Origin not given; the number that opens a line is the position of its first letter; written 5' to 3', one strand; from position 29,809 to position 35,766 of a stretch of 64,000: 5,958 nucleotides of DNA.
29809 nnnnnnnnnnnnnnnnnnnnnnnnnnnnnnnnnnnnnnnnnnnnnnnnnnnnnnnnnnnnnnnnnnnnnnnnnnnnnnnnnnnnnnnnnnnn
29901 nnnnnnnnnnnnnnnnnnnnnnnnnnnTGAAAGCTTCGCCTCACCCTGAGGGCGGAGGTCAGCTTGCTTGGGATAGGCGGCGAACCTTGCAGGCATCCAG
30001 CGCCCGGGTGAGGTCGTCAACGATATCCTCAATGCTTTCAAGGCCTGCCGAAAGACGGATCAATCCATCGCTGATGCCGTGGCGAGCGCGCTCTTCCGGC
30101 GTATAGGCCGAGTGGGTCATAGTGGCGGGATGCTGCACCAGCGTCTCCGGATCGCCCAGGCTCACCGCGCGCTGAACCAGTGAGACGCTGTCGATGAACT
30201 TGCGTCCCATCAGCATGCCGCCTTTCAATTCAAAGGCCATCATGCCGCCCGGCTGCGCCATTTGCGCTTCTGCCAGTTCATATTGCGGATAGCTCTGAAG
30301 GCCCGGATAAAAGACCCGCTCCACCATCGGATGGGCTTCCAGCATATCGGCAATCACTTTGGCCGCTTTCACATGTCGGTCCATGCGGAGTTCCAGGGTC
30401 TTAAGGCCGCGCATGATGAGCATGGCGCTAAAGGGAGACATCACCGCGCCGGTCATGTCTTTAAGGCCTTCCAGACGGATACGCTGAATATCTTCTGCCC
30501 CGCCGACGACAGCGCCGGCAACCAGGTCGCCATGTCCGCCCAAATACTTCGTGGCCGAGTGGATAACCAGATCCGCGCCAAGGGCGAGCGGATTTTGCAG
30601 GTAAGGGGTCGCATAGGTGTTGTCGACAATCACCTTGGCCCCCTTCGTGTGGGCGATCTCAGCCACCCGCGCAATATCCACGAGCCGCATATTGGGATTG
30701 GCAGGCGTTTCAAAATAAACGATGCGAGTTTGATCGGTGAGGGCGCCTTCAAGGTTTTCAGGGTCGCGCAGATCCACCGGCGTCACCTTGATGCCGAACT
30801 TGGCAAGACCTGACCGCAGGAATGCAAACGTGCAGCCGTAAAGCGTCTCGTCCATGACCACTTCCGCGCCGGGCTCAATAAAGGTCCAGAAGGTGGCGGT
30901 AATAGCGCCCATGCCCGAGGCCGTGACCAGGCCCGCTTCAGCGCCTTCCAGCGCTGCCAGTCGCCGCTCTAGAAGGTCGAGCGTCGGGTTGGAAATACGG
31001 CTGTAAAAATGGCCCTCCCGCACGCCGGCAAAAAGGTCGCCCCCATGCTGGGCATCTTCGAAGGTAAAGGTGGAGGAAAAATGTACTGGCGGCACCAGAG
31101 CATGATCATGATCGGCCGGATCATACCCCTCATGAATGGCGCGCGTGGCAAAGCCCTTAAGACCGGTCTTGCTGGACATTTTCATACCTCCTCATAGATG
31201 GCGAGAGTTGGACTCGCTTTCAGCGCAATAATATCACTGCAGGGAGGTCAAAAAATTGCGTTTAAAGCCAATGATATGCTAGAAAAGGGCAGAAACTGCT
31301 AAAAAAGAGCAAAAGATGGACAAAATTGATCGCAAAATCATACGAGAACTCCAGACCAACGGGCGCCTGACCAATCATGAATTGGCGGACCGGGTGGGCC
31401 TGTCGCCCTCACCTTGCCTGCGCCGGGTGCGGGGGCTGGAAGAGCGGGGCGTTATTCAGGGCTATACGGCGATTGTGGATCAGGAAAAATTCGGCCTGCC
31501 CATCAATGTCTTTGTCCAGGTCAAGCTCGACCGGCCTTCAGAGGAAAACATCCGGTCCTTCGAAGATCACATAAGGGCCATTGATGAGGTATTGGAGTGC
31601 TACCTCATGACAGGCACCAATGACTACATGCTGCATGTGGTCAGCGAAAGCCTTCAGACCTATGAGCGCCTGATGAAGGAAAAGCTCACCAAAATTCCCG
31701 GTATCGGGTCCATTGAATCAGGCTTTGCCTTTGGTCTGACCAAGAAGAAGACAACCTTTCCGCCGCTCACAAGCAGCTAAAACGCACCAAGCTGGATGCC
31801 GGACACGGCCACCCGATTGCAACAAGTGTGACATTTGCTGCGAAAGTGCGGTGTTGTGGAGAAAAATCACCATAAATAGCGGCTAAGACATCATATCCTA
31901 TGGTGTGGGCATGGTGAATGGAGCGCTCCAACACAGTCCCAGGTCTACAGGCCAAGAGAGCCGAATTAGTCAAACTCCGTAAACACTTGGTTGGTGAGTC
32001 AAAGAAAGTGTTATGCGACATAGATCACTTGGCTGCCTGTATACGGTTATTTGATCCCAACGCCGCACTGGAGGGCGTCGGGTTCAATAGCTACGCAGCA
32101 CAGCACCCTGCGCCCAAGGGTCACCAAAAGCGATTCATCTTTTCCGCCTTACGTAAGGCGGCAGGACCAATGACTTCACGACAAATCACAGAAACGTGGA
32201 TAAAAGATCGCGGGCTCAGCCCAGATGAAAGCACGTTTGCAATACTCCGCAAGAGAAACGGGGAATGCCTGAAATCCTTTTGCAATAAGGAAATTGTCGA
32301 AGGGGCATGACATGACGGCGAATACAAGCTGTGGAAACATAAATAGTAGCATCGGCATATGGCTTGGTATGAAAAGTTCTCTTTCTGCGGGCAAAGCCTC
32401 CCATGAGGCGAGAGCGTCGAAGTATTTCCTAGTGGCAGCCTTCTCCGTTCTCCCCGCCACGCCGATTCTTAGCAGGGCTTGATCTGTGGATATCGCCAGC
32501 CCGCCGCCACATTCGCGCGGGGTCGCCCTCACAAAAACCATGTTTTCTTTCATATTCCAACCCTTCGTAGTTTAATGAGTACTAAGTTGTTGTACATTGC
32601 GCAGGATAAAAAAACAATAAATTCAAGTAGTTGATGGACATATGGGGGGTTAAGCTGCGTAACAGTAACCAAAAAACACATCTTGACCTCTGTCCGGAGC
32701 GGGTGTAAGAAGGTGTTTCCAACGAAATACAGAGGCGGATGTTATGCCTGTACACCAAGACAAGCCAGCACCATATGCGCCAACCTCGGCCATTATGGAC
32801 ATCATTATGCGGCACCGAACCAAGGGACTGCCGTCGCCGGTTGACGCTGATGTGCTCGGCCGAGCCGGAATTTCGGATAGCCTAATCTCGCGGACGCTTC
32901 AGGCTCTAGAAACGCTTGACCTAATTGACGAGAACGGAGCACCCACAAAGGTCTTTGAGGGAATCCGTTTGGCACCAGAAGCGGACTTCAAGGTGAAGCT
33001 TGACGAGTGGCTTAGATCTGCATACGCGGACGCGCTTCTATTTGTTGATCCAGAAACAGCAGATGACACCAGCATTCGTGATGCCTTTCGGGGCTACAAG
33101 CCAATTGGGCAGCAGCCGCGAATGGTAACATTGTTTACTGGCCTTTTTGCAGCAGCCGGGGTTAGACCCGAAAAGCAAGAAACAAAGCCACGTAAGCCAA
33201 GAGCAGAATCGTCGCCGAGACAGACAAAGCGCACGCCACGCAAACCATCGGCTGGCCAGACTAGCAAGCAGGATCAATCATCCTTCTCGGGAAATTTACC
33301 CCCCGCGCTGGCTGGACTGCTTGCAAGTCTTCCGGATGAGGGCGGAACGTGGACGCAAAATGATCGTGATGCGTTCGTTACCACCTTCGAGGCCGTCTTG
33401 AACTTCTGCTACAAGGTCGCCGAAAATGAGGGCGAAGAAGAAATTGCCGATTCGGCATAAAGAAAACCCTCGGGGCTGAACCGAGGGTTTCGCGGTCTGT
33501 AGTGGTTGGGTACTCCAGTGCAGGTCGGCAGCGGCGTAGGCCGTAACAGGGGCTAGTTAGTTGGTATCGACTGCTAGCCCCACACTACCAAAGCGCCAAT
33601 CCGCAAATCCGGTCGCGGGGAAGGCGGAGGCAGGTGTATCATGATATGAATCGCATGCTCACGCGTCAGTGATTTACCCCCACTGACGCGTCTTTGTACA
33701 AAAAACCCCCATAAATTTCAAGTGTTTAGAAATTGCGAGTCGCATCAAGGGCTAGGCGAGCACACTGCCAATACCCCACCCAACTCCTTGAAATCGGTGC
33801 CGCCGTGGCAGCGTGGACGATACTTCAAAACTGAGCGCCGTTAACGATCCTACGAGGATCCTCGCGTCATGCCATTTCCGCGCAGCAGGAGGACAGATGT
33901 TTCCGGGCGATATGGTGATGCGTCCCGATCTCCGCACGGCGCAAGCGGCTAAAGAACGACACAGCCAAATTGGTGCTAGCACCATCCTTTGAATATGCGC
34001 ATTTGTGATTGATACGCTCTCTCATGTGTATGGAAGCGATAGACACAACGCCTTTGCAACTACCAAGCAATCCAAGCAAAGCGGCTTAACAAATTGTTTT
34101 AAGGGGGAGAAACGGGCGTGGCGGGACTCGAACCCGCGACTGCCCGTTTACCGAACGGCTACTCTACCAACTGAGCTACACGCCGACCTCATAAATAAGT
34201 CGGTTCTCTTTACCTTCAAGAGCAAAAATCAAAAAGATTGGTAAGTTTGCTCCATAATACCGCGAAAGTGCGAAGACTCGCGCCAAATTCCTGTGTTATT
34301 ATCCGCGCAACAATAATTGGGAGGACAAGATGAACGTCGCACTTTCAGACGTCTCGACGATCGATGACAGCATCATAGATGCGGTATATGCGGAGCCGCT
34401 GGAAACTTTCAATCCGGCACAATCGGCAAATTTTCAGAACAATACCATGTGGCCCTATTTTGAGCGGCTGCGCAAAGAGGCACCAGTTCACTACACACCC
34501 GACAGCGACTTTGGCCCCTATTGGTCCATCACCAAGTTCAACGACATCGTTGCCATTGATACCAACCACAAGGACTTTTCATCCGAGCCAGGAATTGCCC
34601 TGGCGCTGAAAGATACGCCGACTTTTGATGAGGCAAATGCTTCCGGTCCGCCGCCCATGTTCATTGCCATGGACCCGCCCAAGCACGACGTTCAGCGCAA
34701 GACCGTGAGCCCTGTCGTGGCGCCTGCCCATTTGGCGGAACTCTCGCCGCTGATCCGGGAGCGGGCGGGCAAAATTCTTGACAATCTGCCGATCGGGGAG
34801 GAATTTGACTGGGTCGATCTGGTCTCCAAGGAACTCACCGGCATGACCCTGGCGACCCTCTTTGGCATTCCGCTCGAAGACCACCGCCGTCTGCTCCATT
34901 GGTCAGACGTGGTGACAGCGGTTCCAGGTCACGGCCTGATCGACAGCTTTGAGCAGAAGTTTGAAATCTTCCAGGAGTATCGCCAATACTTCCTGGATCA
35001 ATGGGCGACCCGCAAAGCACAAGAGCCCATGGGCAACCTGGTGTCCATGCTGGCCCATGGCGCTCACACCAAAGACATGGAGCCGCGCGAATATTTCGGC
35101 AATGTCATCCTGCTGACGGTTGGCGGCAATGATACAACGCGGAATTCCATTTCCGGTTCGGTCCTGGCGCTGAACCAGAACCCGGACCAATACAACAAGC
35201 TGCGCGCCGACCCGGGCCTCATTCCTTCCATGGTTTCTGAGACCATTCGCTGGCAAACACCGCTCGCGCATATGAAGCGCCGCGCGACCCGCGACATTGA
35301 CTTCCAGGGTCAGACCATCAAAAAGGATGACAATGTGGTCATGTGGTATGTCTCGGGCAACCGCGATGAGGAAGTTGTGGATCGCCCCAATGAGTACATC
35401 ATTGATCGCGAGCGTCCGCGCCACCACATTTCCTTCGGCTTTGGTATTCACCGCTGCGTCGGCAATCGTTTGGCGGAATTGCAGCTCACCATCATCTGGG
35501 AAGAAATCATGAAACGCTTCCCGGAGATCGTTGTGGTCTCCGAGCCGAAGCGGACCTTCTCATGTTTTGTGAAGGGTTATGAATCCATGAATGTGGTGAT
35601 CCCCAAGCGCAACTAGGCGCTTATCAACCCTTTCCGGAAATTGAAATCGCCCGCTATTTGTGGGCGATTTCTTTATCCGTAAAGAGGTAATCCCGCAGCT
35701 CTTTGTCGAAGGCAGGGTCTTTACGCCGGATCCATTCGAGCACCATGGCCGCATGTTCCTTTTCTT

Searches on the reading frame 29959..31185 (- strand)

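Call 22: search_protein_families(library=pfam, proteins=[window:29959-31185:-], max_evalue=0.0001)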
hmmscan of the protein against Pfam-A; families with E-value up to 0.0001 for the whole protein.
window:29959-31185:- (408 aa): 6 families
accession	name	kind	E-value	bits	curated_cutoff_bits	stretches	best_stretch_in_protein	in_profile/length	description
PF01053.26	Cys_Met_Meta_PP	-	2.3e-137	458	27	1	14-396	2-380/381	Cys/Met metabolism PLP-dependent enzyme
PF00155.27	Aminotran_1_2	-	1.1e-08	35.1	19.7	1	67-198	41-195/361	Aminotransferase class I and II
PF00266.25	Aminotran_5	-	2.6e-06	27.1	21.5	1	103-219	85-207/371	Aminotransferase class-V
PF06838.17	Met_gamma_lyase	-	1.5e-05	24.2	24.2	1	70-285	58-297/405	Methionine gamma-lyase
PF01212.27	Beta_elim_lyase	-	2.5e-05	24.2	27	1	66-287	31-270/288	Beta-eliminating lyase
PF01041.23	DegT_DnrJ_EryC1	-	2.8e-05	24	19.8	0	66-192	23-149/360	DegT/DnrJ/EryC1/StrS aminotransferase family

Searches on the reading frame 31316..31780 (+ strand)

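Call 22: search_protein_families(library=pfam, proteins=[window:31316-31780:+], max_evalue=0.0001)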
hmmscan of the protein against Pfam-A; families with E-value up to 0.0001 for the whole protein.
window:31316-31780:+ (154 aa): 3 families
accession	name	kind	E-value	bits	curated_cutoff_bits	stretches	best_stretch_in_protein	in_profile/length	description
PF01037.27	AsnC_trans_reg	-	3.8e-21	75.2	25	1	67-138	1-70/73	Lrp/AsnC ligand binding domain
PF13412.12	HTH_24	-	4.5e-20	71.4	21.9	1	1-48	1-48/48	Winged helix-turn-helix DNA-binding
PF13404.12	HTH_AsnC-type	-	6e-19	68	27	1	1-42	1-42/42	AsnC-type helix-turn-helix domain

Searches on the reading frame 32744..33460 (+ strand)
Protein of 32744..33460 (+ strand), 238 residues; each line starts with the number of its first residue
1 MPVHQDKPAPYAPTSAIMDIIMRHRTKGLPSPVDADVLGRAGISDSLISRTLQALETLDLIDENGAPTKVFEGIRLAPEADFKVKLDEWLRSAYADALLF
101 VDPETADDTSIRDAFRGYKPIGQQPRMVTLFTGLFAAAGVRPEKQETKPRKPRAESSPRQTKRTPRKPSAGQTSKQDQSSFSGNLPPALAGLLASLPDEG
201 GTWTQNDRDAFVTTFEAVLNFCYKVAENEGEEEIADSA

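Call 19: search_protein_families(library=ncbifam, proteins=[window:32744-33460:+], max_evalue=0.00001)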
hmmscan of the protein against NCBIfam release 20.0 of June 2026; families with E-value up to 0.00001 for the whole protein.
window:32744-33460:+ (238 aa): 0 families

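Call 20: search_protein_families(library=pfam, proteins=[window:32744-33460:+], max_evalue=0.0001)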
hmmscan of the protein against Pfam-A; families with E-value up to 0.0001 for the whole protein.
window:32744-33460:+ (238 aa): 1 family
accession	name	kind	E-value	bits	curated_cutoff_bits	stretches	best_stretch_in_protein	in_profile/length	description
PF17278.7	DUF5343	-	2.4e-21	76.9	27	1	10-141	1-136/140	Family of unknown function (DUF5343)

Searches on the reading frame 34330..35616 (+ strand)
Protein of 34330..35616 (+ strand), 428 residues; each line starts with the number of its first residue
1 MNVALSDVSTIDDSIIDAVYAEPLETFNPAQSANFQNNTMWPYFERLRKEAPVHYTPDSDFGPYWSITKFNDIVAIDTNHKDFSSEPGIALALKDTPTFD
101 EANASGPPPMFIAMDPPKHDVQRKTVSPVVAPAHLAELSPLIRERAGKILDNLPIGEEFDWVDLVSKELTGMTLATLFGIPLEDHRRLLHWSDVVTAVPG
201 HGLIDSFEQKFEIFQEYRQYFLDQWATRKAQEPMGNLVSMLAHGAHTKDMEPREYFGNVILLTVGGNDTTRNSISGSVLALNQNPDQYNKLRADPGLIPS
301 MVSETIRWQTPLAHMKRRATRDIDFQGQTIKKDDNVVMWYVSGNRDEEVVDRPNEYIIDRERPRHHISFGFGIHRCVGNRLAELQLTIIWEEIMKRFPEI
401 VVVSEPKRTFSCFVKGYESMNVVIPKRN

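Call 19: search_protein_families(library=ncbifam, proteins=[window:34330-35616:+], max_evalue=0.00001)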
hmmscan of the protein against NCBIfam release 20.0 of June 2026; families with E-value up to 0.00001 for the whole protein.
window:34330-35616:+ (428 aa): 7 families
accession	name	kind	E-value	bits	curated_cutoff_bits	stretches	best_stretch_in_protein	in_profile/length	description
NF041802.1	P450_SolI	exception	2e-152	507.5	850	1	13-426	5-424/424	solanimycin biosynthesis cytochrome P450 SolI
NF041177.1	Cyp119_Thmprot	equivalog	1.8e-50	171.7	680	1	40-422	1-364/368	cytochrome P450 Cyp119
TIGR04538.1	P450_cycloAA_1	subfamily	8.4e-37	126.9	500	1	34-404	6-373/395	cytochrome P450, cyclodipeptide synthase-associated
TIGR04458.1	CYP450_TxtE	equivalog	5.9e-33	114.1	500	1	110-407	83-385/403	4-nitrotryptophan synthase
NF045816.1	PentlenlactSyn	equivalog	1.1e-29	103.4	700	1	42-402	17-371/396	pentalenolactone synthase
TIGR04515.1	P450_rel_GT_act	subfamily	3e-27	96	343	1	227-403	190-365/386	P450-derived glycosyltransferase activator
NF050147.1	aminopyruv_ApyO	equivalog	1.3e-09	37.2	525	1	114-397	83-393/444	RiPP biosynthesis cytochrome P450 ApyO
